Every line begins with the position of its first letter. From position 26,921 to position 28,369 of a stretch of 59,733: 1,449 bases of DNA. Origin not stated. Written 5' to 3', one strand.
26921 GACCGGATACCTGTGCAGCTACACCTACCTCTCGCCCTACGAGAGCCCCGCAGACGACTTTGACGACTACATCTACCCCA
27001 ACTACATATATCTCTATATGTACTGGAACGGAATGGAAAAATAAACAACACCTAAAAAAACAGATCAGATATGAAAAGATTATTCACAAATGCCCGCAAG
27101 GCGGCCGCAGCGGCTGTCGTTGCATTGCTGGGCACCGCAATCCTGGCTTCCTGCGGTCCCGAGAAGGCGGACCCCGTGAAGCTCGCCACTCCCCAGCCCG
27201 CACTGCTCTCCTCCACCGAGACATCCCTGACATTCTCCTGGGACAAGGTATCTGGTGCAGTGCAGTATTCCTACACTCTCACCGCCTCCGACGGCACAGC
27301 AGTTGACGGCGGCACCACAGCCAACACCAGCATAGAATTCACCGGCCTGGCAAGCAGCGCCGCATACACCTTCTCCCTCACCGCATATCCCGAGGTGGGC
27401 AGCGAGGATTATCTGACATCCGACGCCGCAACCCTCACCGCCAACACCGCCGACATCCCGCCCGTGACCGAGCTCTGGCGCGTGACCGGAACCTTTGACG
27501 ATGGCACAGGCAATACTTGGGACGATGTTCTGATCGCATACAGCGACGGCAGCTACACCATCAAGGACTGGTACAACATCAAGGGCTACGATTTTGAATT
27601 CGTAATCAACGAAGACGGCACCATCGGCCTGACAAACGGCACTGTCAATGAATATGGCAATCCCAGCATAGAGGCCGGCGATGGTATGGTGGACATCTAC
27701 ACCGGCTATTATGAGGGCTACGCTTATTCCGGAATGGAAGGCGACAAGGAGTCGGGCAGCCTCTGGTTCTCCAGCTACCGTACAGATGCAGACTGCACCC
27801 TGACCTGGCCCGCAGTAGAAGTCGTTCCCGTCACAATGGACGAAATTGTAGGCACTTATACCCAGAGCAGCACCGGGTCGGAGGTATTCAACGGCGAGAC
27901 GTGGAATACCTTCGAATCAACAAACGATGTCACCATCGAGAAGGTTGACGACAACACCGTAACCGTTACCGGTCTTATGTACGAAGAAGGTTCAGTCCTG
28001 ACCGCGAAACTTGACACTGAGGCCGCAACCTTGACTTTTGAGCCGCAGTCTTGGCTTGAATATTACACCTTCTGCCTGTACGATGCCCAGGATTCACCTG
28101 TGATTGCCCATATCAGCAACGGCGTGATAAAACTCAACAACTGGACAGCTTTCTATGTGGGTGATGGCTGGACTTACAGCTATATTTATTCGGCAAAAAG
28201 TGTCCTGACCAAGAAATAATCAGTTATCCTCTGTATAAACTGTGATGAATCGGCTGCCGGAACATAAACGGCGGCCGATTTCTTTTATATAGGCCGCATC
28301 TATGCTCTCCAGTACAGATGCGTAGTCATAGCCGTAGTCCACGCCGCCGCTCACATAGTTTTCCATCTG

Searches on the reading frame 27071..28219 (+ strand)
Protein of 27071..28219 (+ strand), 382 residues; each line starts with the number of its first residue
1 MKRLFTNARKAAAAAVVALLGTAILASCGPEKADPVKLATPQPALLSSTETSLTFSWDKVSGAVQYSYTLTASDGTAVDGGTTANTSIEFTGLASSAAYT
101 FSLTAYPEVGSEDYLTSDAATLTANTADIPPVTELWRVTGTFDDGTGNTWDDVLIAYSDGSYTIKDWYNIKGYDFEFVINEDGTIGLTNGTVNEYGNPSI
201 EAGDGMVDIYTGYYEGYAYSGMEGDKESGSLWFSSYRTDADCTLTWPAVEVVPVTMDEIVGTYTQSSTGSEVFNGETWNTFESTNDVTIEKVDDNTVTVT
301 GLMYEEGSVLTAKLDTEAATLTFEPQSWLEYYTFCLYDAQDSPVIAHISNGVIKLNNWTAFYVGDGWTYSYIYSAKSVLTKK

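Call 50: search_protein_families(library=pfam, proteins=[window:27071-28219:+], max_evalue=0.001)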
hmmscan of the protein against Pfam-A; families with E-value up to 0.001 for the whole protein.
window:27071-28219:+ (382 aa): 1 family
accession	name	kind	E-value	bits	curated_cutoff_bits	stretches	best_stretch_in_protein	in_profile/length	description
PF00041.27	fn3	-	7e-07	29.8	25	1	47-112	10-75/84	Fibronectin type III domain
